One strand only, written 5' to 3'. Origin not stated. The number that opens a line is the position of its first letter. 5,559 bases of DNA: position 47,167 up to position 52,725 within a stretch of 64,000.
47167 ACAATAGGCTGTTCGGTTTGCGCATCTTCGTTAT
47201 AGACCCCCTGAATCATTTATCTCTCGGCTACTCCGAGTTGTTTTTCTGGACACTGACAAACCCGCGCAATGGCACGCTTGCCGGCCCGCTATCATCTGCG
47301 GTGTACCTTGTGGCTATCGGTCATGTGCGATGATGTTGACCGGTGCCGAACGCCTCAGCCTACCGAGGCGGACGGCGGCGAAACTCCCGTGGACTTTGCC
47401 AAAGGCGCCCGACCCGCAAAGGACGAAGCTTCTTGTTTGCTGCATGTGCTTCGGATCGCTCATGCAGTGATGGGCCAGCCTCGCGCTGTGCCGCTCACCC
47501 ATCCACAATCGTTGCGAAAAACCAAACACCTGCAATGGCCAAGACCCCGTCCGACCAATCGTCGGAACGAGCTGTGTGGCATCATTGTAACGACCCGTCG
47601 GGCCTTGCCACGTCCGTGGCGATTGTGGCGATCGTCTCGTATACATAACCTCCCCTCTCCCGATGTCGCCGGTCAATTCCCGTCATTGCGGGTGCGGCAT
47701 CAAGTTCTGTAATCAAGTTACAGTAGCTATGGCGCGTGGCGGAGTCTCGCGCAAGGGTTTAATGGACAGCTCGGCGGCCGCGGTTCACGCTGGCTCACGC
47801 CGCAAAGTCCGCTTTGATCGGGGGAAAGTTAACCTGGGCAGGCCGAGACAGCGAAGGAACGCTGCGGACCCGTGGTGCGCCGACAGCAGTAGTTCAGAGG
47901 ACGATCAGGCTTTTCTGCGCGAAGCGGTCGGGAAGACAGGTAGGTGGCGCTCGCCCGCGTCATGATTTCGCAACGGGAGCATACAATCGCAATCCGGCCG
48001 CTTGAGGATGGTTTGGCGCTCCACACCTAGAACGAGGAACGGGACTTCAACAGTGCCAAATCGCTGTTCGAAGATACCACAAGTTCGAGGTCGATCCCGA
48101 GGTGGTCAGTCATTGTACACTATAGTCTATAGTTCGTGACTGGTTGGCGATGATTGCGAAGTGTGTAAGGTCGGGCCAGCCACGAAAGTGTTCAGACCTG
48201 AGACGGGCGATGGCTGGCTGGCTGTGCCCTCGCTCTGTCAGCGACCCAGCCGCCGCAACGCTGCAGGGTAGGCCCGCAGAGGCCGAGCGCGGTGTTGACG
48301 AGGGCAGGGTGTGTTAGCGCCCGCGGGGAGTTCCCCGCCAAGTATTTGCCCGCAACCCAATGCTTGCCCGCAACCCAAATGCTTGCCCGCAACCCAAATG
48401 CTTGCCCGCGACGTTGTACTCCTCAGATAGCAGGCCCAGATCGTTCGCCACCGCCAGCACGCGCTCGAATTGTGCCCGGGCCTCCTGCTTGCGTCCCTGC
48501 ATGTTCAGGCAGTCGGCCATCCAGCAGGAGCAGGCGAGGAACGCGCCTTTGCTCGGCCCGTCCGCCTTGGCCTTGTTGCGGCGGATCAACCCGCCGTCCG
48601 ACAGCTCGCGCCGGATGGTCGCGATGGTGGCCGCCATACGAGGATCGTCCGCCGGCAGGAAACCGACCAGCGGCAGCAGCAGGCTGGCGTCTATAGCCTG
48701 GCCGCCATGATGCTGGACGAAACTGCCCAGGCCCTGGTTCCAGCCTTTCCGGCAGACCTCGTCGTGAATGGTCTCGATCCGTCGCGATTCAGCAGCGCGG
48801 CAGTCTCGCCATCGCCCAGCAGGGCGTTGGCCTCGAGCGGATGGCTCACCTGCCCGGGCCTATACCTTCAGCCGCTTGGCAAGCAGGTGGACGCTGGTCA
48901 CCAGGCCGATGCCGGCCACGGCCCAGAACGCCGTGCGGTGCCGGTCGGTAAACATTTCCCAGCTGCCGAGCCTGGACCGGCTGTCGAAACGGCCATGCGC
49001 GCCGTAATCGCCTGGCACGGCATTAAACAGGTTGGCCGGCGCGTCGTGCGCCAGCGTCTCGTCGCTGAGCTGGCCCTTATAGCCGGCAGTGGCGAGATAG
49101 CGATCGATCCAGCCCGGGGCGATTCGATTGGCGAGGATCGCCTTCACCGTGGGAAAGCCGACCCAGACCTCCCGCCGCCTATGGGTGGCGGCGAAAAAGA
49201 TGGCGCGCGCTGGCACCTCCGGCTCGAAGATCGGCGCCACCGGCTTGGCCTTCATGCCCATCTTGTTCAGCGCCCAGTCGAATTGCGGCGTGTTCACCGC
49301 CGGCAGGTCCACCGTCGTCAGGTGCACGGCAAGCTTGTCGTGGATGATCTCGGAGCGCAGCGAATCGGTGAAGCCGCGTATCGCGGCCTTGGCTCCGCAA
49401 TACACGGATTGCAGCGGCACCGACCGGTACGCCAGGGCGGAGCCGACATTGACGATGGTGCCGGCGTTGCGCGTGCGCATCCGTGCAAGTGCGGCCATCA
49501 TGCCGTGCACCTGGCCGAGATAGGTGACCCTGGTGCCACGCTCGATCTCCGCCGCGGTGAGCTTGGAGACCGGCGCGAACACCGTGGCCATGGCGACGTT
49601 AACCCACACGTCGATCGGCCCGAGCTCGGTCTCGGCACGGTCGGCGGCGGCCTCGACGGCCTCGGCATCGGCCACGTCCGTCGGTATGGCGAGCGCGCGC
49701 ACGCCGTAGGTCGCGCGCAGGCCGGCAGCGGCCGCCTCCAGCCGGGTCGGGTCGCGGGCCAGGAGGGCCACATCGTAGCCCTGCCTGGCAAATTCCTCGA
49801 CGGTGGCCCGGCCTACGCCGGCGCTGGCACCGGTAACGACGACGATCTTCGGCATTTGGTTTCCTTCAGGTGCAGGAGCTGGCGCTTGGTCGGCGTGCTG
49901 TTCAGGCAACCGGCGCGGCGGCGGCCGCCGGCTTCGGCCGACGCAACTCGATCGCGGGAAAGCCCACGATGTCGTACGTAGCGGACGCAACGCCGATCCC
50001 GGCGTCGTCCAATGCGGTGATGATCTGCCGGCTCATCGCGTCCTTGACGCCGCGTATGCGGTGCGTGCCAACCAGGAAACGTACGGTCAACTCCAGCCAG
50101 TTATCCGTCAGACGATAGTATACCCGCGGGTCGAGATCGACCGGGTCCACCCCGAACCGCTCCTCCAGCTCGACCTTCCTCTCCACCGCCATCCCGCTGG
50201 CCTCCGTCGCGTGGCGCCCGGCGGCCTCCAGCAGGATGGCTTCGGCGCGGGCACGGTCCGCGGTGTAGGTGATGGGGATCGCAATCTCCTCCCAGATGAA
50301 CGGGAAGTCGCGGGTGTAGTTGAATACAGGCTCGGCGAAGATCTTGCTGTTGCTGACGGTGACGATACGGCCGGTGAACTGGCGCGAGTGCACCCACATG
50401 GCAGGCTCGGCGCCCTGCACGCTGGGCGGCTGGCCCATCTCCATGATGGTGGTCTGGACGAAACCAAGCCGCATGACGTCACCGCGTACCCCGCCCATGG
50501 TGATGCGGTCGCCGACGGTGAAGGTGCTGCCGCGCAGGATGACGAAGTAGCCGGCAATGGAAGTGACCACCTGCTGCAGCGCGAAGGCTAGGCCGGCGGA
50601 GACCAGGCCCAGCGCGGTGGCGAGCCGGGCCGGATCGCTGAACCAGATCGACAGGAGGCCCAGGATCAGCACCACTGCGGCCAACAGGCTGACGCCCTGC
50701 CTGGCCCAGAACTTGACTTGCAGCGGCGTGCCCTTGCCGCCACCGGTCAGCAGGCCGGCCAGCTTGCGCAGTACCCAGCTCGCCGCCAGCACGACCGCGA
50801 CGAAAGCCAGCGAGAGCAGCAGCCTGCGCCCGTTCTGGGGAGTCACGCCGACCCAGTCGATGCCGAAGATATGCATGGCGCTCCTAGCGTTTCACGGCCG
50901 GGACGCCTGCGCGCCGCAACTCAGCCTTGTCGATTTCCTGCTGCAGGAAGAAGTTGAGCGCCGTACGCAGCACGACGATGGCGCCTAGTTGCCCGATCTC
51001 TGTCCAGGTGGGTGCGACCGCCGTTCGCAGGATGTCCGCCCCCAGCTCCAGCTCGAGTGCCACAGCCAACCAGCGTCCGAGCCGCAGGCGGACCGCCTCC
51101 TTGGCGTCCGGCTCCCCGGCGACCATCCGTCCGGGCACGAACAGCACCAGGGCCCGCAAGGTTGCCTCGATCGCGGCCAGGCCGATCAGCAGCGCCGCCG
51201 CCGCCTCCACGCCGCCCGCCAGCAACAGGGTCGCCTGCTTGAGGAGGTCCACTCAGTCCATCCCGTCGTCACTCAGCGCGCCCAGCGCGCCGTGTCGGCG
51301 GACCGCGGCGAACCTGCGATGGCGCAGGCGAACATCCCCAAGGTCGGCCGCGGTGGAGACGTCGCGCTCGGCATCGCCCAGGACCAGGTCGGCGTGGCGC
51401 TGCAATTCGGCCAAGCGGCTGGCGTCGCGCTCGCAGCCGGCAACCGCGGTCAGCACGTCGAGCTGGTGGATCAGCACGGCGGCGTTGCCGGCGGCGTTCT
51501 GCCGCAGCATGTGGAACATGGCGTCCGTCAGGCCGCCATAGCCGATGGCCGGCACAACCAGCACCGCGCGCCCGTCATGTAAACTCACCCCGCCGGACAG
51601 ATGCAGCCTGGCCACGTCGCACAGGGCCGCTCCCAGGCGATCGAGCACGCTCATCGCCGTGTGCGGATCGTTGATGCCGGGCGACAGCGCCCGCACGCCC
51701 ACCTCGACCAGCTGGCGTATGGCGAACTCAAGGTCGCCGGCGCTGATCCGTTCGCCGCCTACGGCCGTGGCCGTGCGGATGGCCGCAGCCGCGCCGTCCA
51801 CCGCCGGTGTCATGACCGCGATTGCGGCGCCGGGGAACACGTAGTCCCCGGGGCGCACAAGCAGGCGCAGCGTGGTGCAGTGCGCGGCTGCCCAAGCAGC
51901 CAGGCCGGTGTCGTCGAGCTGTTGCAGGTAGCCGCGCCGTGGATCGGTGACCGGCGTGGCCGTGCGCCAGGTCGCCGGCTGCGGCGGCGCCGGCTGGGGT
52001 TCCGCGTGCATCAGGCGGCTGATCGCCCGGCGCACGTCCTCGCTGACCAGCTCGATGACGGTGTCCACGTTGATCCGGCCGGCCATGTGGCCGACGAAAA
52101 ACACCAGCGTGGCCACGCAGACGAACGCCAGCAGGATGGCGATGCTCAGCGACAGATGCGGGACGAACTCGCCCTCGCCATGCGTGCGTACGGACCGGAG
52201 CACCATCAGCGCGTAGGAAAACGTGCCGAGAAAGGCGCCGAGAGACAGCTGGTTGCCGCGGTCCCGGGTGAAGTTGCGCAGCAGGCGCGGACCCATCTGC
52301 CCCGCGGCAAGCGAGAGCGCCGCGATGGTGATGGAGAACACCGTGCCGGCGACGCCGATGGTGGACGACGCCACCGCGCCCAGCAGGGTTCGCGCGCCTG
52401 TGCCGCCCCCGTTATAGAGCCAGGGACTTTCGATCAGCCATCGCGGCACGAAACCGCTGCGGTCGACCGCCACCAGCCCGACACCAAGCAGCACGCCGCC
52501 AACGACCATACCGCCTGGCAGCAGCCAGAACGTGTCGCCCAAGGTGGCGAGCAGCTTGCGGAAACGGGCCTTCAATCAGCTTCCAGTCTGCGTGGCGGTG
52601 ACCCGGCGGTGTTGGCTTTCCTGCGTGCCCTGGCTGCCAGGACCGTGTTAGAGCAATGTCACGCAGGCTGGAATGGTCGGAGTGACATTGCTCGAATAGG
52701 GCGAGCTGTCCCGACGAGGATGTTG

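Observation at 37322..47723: Self-contained, apparently undescribed catabolic island: TBDR + NTF2-like enzyme + two CocE hydrolases + flavin monooxygenase + tandem VOC protein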

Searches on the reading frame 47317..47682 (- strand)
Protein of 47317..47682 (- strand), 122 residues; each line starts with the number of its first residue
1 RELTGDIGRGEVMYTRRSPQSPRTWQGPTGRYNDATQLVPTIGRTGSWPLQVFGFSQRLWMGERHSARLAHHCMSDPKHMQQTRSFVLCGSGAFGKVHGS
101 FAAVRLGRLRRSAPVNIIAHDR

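Call 37: search_protein_families(library=pfam, proteins=[window:47317-47682:-], max_evalue=1)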
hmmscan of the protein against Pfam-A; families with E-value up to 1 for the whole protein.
seq(122 aa): 1 family
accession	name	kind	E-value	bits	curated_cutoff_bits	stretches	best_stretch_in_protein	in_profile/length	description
PF14753.11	FAM221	-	0.19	11.8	25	1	62-116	111-165/196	Protein FAM221A/B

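Call 62: search_protein_families(library=ncbifam, proteins=[window:47317-47682:-], max_evalue=1)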
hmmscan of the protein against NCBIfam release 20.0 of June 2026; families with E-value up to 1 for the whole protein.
seq(122 aa): 0 families

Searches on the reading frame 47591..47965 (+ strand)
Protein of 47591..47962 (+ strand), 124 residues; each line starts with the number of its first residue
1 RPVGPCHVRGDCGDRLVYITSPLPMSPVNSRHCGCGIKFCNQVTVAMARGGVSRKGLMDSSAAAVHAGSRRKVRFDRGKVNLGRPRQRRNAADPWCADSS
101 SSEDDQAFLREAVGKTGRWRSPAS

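Call 7: search_protein_families(library=pfam, proteins=[window:47663-47965:+], max_evalue=0.01)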
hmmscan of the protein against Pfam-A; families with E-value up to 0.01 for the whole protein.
window:47663-47965:+ (100 aa): 0 families

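Call 37: search_protein_families(library=pfam, proteins=[window:47591-47962:+], max_evalue=1)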
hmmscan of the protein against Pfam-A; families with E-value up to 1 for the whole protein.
seq(124 aa): 1 family
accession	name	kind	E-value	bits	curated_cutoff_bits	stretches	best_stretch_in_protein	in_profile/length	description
PF09301.15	DUF1970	-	0.13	12.9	25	1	19-63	57-97/112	Domain of unknown function (DUF1970)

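Call 62: search_protein_families(library=ncbifam, proteins=[window:47591-47962:+], max_evalue=1)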
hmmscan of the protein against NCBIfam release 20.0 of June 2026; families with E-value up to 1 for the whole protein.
seq(124 aa): 0 families

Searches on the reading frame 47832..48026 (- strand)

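Call 37: search_protein_families(library=pfam, proteins=[window:47832-48026:-], max_evalue=1)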
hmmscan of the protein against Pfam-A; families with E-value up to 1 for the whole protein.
seq(65 aa): 1 family
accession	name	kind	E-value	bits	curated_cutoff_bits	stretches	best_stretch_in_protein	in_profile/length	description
PF18408.7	zf_Hakai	-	0.3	11.2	26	0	21-37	8-24/32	C2H2 Hakai zinc finger domain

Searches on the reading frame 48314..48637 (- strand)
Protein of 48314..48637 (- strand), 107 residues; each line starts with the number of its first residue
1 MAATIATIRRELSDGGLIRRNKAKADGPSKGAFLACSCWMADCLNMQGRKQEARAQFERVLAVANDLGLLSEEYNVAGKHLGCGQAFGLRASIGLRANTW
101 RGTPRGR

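Call 7: search_protein_families(library=pfam, proteins=[window:48314-48637:-], max_evalue=0.01)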
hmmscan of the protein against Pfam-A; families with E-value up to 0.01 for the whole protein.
window:48314-48637:- (107 aa): 1 family
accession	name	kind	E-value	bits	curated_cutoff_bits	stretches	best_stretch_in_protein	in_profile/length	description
PF13424.12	TPR_12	-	0.0052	17.4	30.1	1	40-65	51-76/77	Tetratricopeptide repeat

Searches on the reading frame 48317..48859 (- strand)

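Call 37: search_protein_families(library=pfam, proteins=[window:48317-48859:-], max_evalue=1)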
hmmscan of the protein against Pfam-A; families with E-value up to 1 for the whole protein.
seq(181 aa): 6 families
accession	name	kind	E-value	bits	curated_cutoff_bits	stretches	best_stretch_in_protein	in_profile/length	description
PF00723.27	Glyco_hydro_15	-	1.3e-10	41.2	22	1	27-148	211-402/427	Glycosyl hydrolases family 15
PF13424.12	TPR_12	-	0.012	16.2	30.1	1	114-139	51-76/77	Tetratricopeptide repeat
PF13174.12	TPR_6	-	0.059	14.5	26.3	1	113-135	5-27/33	Tetratricopeptide repeat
PF07719.23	TPR_2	-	0.08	13.6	27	1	113-138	6-31/34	Tetratricopeptide repeat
PF13374.12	TPR_10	-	0.082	13.4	27.5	1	119-138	13-32/42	Tetratricopeptide repeat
PF09860.14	DUF2087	-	0.093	13.3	22.4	1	79-97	45-63/69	Uncharacterized protein conserved in bacteria (DUF2087)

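Call 62: search_protein_families(library=ncbifam, proteins=[window:48317-48859:-], max_evalue=1)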
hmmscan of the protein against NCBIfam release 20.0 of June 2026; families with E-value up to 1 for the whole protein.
seq(181 aa): 2 families
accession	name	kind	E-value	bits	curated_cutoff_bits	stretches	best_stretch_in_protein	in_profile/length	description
NF041084.1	trehalase_H1_Arch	equivalog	3.9e-16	58.8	820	1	27-151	423-546/570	alpha,alpha-trehalase TreH1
NF041085.1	trehalase_H2_Arch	equivalog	1.4e-13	50.2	1000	1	27-149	427-550/579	alpha,alpha-trehalase TreH2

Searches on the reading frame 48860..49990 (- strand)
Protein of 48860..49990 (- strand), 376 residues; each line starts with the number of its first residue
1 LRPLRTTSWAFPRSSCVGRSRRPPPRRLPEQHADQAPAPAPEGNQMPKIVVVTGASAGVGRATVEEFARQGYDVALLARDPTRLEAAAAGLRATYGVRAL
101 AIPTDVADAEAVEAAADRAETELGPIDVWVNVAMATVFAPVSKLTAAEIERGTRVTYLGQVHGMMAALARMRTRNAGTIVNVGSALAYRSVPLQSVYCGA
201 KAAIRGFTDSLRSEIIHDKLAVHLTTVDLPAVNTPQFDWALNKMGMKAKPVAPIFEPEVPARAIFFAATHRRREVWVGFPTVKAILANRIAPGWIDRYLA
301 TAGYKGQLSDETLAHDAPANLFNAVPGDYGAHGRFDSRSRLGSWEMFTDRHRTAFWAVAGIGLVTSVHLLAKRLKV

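Call 7: search_protein_families(library=pfam, proteins=[window:48860-49990:-], max_evalue=0.01)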
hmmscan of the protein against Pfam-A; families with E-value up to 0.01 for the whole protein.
window:48860-49990:- (376 aa): 5 families
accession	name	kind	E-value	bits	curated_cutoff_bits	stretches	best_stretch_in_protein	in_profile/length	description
PF00106.31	adh_short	-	4.1e-41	141.1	26.6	1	48-235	1-185/195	short chain dehydrogenase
PF13561.12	adh_short_C2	-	4.8e-25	88.9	27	1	54-228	1-177/236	Enoyl-(Acyl carrier protein) reductase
PF08659.16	KR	-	7.5e-13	49.2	22.6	1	50-214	3-166/180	KR domain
PF01370.27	Epimerase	-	0.00036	20.4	20.9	1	50-188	1-119/240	NAD dependent epimerase/dehydratase family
PF13460.12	NAD_binding_10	-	0.0016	18.8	27.2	1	54-117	1-59/184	NAD(P)H-binding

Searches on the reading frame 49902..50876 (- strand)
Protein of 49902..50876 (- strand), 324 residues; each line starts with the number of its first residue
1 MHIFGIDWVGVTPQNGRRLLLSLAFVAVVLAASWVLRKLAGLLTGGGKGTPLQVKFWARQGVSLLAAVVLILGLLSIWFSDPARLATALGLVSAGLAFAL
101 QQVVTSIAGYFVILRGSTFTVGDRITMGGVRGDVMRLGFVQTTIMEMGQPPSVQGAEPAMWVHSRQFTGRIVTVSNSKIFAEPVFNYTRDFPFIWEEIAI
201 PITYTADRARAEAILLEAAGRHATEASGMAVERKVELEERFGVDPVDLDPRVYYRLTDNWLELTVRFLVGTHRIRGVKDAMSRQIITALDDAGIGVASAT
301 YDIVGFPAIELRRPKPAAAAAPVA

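Call 7: search_protein_families(library=pfam, proteins=[window:49902-50876:-], max_evalue=0.01)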
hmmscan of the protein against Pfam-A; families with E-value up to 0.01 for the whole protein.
window:49902-50876:- (324 aa): 1 family
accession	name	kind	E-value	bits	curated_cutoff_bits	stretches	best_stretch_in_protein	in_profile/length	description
PF00924.24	MS_channel_2nd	-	7.7e-11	42.4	20.2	2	103-147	2-46/68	Mechanosensitive ion channel, beta-domain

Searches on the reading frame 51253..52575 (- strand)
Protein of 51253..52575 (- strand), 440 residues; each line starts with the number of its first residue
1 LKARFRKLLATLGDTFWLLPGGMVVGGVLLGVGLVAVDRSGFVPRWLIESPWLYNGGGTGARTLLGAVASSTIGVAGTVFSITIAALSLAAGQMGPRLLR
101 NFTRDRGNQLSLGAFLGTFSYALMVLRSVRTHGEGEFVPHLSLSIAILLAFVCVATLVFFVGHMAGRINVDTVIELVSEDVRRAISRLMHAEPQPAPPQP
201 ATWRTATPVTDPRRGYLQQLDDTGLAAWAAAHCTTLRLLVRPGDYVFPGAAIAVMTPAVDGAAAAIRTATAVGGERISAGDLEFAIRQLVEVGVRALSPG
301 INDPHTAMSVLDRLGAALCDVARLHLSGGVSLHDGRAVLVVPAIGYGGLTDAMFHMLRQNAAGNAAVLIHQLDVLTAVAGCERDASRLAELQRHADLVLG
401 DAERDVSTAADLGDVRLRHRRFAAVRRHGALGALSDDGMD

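Call 7: search_protein_families(library=pfam, proteins=[window:51253-52575:-], max_evalue=0.01)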
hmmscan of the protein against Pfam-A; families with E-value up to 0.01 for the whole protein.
window:51253-52575:- (440 aa): 1 family
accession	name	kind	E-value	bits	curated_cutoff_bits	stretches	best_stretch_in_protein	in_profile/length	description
PF10011.15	DUF2254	-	2.9e-106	355.8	28.8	1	14-376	2-367/368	Predicted membrane protein (DUF2254)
